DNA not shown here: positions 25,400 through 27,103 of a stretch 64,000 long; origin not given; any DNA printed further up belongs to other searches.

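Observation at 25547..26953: Tri-domain GNAT-TsaE-pseudo-Nudix fusion inside the t6A (tsaE-tsaB-rimI-tsaD) operon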

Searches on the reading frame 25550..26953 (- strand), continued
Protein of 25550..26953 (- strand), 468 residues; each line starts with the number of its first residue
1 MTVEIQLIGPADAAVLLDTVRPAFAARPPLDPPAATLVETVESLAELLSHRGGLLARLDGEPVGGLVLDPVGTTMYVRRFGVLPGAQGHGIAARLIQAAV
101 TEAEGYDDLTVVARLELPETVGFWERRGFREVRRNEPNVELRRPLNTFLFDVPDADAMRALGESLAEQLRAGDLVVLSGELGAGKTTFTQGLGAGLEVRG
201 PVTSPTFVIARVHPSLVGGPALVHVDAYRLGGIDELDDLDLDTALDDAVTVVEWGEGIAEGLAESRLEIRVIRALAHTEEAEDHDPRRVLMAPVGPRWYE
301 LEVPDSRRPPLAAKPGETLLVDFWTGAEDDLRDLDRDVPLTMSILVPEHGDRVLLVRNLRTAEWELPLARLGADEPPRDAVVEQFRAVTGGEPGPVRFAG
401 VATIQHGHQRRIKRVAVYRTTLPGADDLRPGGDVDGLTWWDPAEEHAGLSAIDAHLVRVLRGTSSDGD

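Call 23: predict_structure(alignment_id=A1)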
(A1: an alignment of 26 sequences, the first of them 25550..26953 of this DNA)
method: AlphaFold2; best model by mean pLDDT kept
length: 468 residues; sequences in the alignment: 26
mean_pLDDT: 71.1   pTM: 0.49
mean pLDDT of the five models: 71.1, 68.0, 65.3, 61.9, 59.7
residues with pLDDT >= 90: 123; 70-90: 170; 50-70: 73; < 50: 102
segments of 3 or more residues with pLDDT < 50: 204-208, 228-243, 255-321, 406-411, 464-468
pLDDT, mean of each block of 10 residues (from residue 1): 89 96 77 63 95 95 96 91 83 87 84 81 71 75 66 68 74 62 69 84 52 79 63 40 62 48 36 37 31 29 23 34 75 68 92 89 86 88 94 92 53 79 84 92 84 76 47
secondary structure, 60 per line:
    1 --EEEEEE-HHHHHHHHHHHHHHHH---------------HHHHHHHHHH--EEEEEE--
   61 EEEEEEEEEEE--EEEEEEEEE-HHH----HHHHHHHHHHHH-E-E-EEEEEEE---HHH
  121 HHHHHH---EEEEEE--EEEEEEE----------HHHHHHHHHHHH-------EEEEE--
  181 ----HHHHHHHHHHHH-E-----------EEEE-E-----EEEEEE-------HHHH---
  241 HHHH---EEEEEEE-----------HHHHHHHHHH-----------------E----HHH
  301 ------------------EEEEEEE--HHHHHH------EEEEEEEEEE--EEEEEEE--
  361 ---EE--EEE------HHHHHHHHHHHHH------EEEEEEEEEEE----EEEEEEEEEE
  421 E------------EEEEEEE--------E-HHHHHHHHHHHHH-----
elements in order: E3-8 H10-25 H41-50 E53-58 E61-71 E74-82 H91-102 E108-114 H118-126 E130-135 E138-144 H155-166 E174-178 H185-196 E210-213 E221-226 H234-237 H241-244 E248-254 H266-275 E319-325 H328-333 E340-349 E352-358 E368-370 H377-389 E396-406 E411-421 E434-440 H451-463

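Call 29: search_protein_representatives(protein=window:25550-26953:-)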
Query: 468 residues. Proteins with E-value up to 0.001 (for the whole library): 21423; up to 1e-10: 6215; up to 1e-30: 274. The best 150 are listed.
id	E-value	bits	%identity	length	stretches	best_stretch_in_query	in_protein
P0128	5.3e-175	599.3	62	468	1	3-458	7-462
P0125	2.6e-120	419.0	77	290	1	176-463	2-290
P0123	4.9e-114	398.3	85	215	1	249-463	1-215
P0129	1.4e-104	367.1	62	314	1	1-301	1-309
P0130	1.7e-89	317.4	55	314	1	3-305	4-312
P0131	2.6e-88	313.5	67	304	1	44-294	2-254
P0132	2.4e-85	303.7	60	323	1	3-278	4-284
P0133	6.0e-82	292.5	53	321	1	5-299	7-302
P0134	2.8e-75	270.5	70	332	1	75-274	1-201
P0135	3.3e-73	263.7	50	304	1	3-301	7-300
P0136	3.8e-72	260.2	59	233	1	1-231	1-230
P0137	6.7e-71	256.1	47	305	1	2-299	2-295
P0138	6.9e-71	256.0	48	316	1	2-302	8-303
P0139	7.7e-70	252.6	49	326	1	5-299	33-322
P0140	4.3e-69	250.1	49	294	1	5-272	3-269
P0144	1.2e-63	232.2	50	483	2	19-317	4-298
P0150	3.6e-61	224.0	53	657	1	9-298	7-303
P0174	1.3e-48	182.6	43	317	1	1-298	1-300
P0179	1.0e-46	176.3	59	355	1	133-302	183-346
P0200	2.1e-43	165.4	60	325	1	148-299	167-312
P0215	8.7e-42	160.1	60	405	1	151-301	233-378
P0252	1.4e-38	149.5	65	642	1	150-272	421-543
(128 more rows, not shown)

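Call 30: fold_search(model_id=the predicted structure, library=pdb)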
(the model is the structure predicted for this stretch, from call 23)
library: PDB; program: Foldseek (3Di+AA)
matches with E <= 10: 1571; with E <= 0.001: 750
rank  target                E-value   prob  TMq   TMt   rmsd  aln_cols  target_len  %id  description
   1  9cr5_A                1.0e-08  1.00  0.28  0.71   3.0       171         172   24  Crystal structure of GNAT superfamily acetyltransferase PA2271 from Pseudomonas aeruginosa (released 2025-05-28)
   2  9mto_A                1.9e-08  1.00  0.26  0.76   3.8       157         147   16  Crystal structure of acetyltransferase CBU0801 from Coxiella burnetii (released 2025-01-22)
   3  1y9k_A                1.9e-08  1.00  0.24  0.70   4.3       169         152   20  IAA acetyltransferase from Bacillus cereus ATCC 14579 (released 2005-02-01)
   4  1y9k_D                3.2e-08  1.00  0.23  0.67   5.4       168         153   20  IAA acetyltransferase from Bacillus cereus ATCC 14579 (released 2005-02-01)
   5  6wf5_A                3.2e-08  1.00  0.25  0.65   7.1       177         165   16  Crystal structure of human Naa50 in complex with a truncated cofactor derived inhibitor (compound 2) (released 2020-07-01)
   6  1y9k_B                4.0e-08  1.00  0.24  0.68   4.3       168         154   19  IAA acetyltransferase from Bacillus cereus ATCC 14579 (released 2005-02-01)
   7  9cr5_B                5.1e-08  1.00  0.28  0.70   2.9       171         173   23  Crystal structure of GNAT superfamily acetyltransferase PA2271 from Pseudomonas aeruginosa (released 2025-05-28)
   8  3fix_A                6.1e-08  1.00  0.27  0.72   3.1       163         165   15  Crystal structure of a putative n-acetyltransferase (ta0374) from thermoplasma acidophilum (released 2009-01-13)
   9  1y9k_C                6.9e-08  1.00  0.24  0.69   4.4       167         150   18  IAA acetyltransferase from Bacillus cereus ATCC 14579 (released 2005-02-01)
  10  9mto_B                9.2e-08  1.00  0.25  0.74   3.7       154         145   18  Crystal structure of acetyltransferase CBU0801 from Coxiella burnetii (released 2025-01-22)
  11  3f0a                  9.8e-08  1.00  0.28  0.77   3.0       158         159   15  Structure of a putative n-acetyltransferase (ta0374) in complex with acetyl-coa from thermoplasma acidophilum (released 2008-11-11)
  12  8iym_A                1.0e-07  1.00  0.24  0.65   6.0       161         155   16  Crystal structure of a protein acetyltransferase, HP0935 (released 2024-04-10)
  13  2ob0_B                1.3e-07  1.00  0.24  0.68   5.0       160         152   16  Human MAK3 homolog in complex with Acetyl-CoA (released 2006-12-26)
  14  2i79_E                1.4e-07  1.00  0.26  0.64   5.1       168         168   14  The crystal structure of the acetyltransferase of GNAT family from Streptococcus pneumoniae (released 2006-10-10)
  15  4x5k_A                1.6e-07  1.00  0.25  0.72   3.7       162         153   15  Human NAA50 complex with coenzyme A and an acetylated peptide (released 2015-12-16)
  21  5isv_A                2.4e-07  1.00  0.27  0.75   2.5       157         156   17  Crystal structure of the ribosomal-protein-S18-alanine N-acetyltransferase from Escherichia coli (released 2016-04-13)
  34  5isv_B                3.3e-07  1.00  0.27  0.75   2.6       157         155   17  Crystal structure of the ribosomal-protein-S18-alanine N-acetyltransferase from Escherichia coli (released 2016-04-13)
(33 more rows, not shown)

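Call 32: list_cluster_members(proteins=[P0128, P0129, P0130, P0133, P0135, P0137, P0139, P0144, P0150, P0174])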
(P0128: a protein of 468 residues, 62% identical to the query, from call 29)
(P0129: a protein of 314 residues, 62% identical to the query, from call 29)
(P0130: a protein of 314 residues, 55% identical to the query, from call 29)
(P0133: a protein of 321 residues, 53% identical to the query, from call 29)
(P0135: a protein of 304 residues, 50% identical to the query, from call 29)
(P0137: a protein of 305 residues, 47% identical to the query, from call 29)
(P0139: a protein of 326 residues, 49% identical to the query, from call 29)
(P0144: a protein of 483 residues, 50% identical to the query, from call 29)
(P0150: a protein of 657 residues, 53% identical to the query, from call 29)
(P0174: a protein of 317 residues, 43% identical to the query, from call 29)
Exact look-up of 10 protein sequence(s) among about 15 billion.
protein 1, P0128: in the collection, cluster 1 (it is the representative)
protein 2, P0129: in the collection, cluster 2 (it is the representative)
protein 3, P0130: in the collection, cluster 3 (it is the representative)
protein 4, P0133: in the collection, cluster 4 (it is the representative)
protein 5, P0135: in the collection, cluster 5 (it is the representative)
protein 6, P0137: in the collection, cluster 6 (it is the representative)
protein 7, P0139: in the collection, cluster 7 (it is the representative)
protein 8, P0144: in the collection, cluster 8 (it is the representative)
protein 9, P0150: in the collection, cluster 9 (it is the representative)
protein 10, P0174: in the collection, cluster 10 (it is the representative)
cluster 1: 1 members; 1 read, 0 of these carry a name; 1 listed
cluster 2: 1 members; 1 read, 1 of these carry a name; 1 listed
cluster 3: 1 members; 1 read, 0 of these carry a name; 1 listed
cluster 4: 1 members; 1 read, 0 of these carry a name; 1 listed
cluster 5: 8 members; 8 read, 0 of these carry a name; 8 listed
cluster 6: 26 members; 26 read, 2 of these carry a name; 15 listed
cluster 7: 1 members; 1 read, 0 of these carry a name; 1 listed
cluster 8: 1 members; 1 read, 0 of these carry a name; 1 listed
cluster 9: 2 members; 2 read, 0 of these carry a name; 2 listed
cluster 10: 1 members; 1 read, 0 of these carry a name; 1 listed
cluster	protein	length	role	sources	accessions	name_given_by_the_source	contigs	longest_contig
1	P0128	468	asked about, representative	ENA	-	-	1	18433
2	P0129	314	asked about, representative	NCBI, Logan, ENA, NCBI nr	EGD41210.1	putative ATPase or kinase [Nocardioidaceae bacterium Broad-1]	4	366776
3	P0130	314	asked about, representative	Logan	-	-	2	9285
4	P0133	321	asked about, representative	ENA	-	-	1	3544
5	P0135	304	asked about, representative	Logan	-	-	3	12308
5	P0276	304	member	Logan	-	-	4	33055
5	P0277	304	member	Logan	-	-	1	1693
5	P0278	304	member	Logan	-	-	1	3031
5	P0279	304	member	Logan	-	-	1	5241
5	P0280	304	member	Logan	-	-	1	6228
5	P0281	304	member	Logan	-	-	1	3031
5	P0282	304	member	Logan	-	-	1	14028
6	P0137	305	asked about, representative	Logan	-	-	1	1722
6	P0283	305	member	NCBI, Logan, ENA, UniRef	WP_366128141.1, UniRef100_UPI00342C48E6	tRNA (adenosine(37)-N6)-threonylcarbamoyltransferase complex ATPase subunit type 1 TsaE ...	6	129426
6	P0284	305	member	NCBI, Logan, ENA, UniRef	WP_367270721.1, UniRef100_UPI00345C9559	tRNA (adenosine(37)-N6)-threonylcarbamoyltransferase complex ATPase subunit type 1 TsaE ...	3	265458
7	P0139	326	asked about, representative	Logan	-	-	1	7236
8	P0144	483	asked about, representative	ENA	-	-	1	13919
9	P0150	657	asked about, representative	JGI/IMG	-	-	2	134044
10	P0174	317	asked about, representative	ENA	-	-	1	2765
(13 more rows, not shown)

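Call 43: search_protein_families(library=pfam, proteins=[P0128, P0129, P0137, P0174, P0144, P0150, P0179, P0215, P0252, P0200], max_evalue=0.001)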
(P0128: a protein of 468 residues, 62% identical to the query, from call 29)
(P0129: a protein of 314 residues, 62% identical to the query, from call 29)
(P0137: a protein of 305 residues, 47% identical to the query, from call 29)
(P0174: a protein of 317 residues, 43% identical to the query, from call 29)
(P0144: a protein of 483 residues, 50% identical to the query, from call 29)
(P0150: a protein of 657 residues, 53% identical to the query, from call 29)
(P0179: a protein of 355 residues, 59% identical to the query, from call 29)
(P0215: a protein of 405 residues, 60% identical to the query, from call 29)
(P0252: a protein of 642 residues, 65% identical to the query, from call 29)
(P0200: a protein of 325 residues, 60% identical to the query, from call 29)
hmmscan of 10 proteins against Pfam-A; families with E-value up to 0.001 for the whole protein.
P0128 (468 aa): 5 families
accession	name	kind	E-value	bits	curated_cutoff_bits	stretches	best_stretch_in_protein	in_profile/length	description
PF02367.23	TsaE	-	1.9e-33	115.6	26.6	1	157-277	2-120/128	Threonylcarbamoyl adenosine biosynthesis protein TsaE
PF00293.34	NUDIX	-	2.4e-10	41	21.1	1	355-426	16-95/134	NUDIX domain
PF13508.13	Acetyltransf_7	-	1.6e-09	38.4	27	1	60-135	8-84/84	Acetyltransferase (GNAT) domain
PF00583.31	Acetyltransf_1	-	6.7e-09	36.5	20.7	1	54-133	32-116/116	Acetyltransferase (GNAT) family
PF13673.13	Acetyltransf_10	-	5.4e-05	23.6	23.6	1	67-136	43-110/128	Acetyltransferase (GNAT) domain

P0129 (314 aa): 4 families
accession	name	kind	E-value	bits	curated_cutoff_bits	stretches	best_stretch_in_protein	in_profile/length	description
PF02367.23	TsaE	-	6.1e-33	113.9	26.6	1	157-277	4-122/128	Threonylcarbamoyl adenosine biosynthesis protein TsaE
PF00583.31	Acetyltransf_1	-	1.9e-09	38.3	20.7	1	50-131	33-116/116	Acetyltransferase (GNAT) family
PF13508.13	Acetyltransf_7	-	7.5e-09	36.3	27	1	56-133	8-84/84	Acetyltransferase (GNAT) domain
PF13673.13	Acetyltransf_10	-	3.7e-05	24.2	23.6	1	54-137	34-113/128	Acetyltransferase (GNAT) domain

P0137 (305 aa): 4 families
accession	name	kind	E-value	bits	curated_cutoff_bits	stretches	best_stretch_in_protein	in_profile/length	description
PF02367.23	TsaE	-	5.1e-32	110.9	26.6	1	154-276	2-122/128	Threonylcarbamoyl adenosine biosynthesis protein TsaE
PF00583.31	Acetyltransf_1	-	7.3e-06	26.7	20.7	1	45-131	24-116/116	Acetyltransferase (GNAT) family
PF13508.13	Acetyltransf_7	-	0.00052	20.8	27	1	55-132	7-83/84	Acetyltransferase (GNAT) domain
PF13480.13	Acetyltransf_6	-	0.00083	20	22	0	6-112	23-133/143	Acetyltransferase (GNAT) domain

P0174 (317 aa): 3 families
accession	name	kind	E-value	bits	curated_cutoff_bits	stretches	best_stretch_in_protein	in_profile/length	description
PF02367.23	TsaE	-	1.1e-26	93.7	26.6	1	156-284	3-122/128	Threonylcarbamoyl adenosine biosynthesis protein TsaE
PF00583.31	Acetyltransf_1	-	4.6e-09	37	20.7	1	42-132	21-116/116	Acetyltransferase (GNAT) family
PF13508.13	Acetyltransf_7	-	7e-08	33.2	27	1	54-133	6-83/84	Acetyltransferase (GNAT) domain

P0144 (483 aa): 1 family
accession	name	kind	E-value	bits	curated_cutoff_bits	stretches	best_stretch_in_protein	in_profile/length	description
PF02367.23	TsaE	-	6e-18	65.5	26.6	1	139-199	3-63/128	Threonylcarbamoyl adenosine biosynthesis protein TsaE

P0150 (657 aa): 5 families
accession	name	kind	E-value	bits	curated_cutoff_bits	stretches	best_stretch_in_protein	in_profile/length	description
PF02367.23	TsaE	-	2.5e-28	99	26.6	1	159-278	2-119/128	Threonylcarbamoyl adenosine biosynthesis protein TsaE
PF00814.31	TsaD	-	1.1e-22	81.4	24.8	1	441-540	29-129/264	tRNA N6-adenosine threonylcarbamoyltransferase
PF00583.31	Acetyltransf_1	-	2.9e-08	34.4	20.7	1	47-128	31-116/116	Acetyltransferase (GNAT) family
PF13508.13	Acetyltransf_7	-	9e-08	32.8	27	1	52-129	6-83/84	Acetyltransferase (GNAT) domain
PF13673.13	Acetyltransf_10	-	9e-05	22.9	23.6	1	52-133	34-112/128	Acetyltransferase (GNAT) domain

P0179 (355 aa): 1 family
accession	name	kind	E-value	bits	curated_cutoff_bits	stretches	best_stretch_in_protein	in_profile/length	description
PF02367.23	TsaE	-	8.5e-35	119.9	26.6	1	202-323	2-121/128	Threonylcarbamoyl adenosine biosynthesis protein TsaE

P0215 (405 aa): 1 family
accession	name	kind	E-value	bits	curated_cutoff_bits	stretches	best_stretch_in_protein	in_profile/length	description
PF02367.23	TsaE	-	1.6e-31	109.3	26.6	1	236-357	3-122/128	Threonylcarbamoyl adenosine biosynthesis protein TsaE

P0252 (642 aa): 3 families
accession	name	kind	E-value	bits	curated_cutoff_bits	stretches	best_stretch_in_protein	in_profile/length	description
PF01168.26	Ala_racemase_N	-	1.4e-50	172.5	24.1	1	14-253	1-220/220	Alanine racemase, N-terminal domain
PF00842.27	Ala_racemase_C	-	7.9e-40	135.8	25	1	267-392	1-126/127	Alanine racemase, C-terminal domain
PF02367.23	TsaE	-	5e-33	114.2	26.6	1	425-546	3-122/128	Threonylcarbamoyl adenosine biosynthesis protein TsaE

P0200 (325 aa): 3 families
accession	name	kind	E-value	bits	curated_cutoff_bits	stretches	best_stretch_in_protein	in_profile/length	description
PF02367.23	TsaE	-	9.6e-32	110.1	26.6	1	172-294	2-123/128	Threonylcarbamoyl adenosine biosynthesis protein TsaE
PF00583.31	Acetyltransf_1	-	8.7e-07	29.7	20.7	1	42-106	33-89/116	Acetyltransferase (GNAT) family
PF13508.13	Acetyltransf_7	-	1.5e-05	25.7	27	1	52-108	12-58/84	Acetyltransferase (GNAT) domain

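Call 50: find_encoding_contigs(protein=P0129, flank=5000, max_places=2)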
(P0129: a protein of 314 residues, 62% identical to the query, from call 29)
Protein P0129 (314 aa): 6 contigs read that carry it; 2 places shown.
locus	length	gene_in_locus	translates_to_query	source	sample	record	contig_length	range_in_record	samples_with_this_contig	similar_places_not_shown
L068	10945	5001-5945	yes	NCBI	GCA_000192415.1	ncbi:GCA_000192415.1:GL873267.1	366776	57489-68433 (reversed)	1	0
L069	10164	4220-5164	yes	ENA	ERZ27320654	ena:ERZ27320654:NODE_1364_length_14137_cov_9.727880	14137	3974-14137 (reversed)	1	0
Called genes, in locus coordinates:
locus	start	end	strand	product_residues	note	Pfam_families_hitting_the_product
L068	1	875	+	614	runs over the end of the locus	PF13522:GATase_6, PF13537:GATase_7, PF01380:SIS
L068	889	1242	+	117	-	PF01648:ACPS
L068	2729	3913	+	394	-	PF01168:Ala_racemase_N, PF00842:Ala_racemase_C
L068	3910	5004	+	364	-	PF06821:Ser_hydrolase (faint), PF00561:Abhydrolase_1, PF12146:Hydrolase_4, PF12697:Abhydrolase_6, PF00975:Thioesterase (weak), PF00561:Abhydrolase_1 (weak)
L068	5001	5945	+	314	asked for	PF00583:Acetyltransf_1, PF13508:Acetyltransf_7, PF02367:TsaE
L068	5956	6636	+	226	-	-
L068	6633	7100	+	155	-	PF24553:Rv0428c_C (faint), PF13673:Acetyltransf_10, PF00583:Acetyltransf_1, PF13508:Acetyltransf_7, PF08445:FR47 (weak)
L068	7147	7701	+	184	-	-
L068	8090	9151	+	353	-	PF00814:TsaD, PF22521:HypF_C_2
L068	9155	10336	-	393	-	PF13649:Methyltransf_25 (weak), PF18096:Thump_like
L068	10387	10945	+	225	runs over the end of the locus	-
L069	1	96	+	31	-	?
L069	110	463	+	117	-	PF01648:ACPS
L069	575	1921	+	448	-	PF03853:YjeF_N, PF01256:Carb_kinase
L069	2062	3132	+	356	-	PF01168:Ala_racemase_N, PF00842:Ala_racemase_C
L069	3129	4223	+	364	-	PF06821:Ser_hydrolase (faint), PF00561:Abhydrolase_1, PF12146:Hydrolase_4, PF12697:Abhydrolase_6, PF00975:Thioesterase (weak), PF00561:Abhydrolase_1 (weak)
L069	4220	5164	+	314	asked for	PF00583:Acetyltransf_1, PF13508:Acetyltransf_7, PF02367:TsaE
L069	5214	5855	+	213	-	-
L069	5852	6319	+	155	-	PF24553:Rv0428c_C (faint), PF13673:Acetyltransf_10, PF00583:Acetyltransf_1, PF13508:Acetyltransf_7, PF08445:FR47 (weak)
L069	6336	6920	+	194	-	-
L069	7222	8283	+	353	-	PF00814:TsaD, PF22521:HypF_C_2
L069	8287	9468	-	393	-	PF13649:Methyltransf_25 (weak), PF18096:Thump_like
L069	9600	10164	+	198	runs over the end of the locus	-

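Call 51: find_encoding_contigs(protein=P0283, flank=5000, max_places=2)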
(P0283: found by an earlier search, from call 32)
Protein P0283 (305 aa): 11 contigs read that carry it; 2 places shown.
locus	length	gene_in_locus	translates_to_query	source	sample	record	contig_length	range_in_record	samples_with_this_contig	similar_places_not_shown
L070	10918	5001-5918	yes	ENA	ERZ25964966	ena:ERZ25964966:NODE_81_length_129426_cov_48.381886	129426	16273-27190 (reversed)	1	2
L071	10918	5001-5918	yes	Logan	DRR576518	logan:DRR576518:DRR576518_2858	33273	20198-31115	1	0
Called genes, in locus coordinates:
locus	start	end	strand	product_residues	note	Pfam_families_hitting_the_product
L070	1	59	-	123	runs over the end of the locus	PF01042:Ribonuc_L-PSP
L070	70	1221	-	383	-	PF04261:Dyp_perox_N, PF20628:Dyp_perox_C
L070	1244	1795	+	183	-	PF04314:LpqE-like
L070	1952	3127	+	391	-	PF13439:Glyco_transf_4, PF13579:Glyco_trans_4_4, PF00534:Glycos_transf_1, PF13692:Glyco_trans_1_4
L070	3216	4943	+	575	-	PF00270:DEAD, PF00271:Helicase_C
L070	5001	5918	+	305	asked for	PF13480:Acetyltransf_6 (weak), PF00583:Acetyltransf_1 (weak), PF02367:TsaE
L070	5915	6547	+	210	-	PF00814:TsaD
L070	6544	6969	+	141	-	PF00583:Acetyltransf_1, PF13673:Acetyltransf_10, PF13508:Acetyltransf_7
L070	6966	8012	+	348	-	PF00814:TsaD, PF22521:HypF_C_2 (weak)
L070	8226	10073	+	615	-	PF00496:SBP_bac_5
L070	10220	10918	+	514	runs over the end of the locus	PF19300:BPD_transp_1_N (faint), PF00528:BPD_transp_1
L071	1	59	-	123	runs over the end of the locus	PF01042:Ribonuc_L-PSP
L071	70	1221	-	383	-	PF04261:Dyp_perox_N, PF20628:Dyp_perox_C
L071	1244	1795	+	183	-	PF04314:LpqE-like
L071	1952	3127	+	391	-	PF13439:Glyco_transf_4, PF13579:Glyco_trans_4_4, PF00534:Glycos_transf_1, PF13692:Glyco_trans_1_4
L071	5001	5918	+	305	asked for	PF13480:Acetyltransf_6 (weak), PF00583:Acetyltransf_1 (weak), PF02367:TsaE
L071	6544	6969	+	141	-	PF00583:Acetyltransf_1, PF13673:Acetyltransf_10, PF13508:Acetyltransf_7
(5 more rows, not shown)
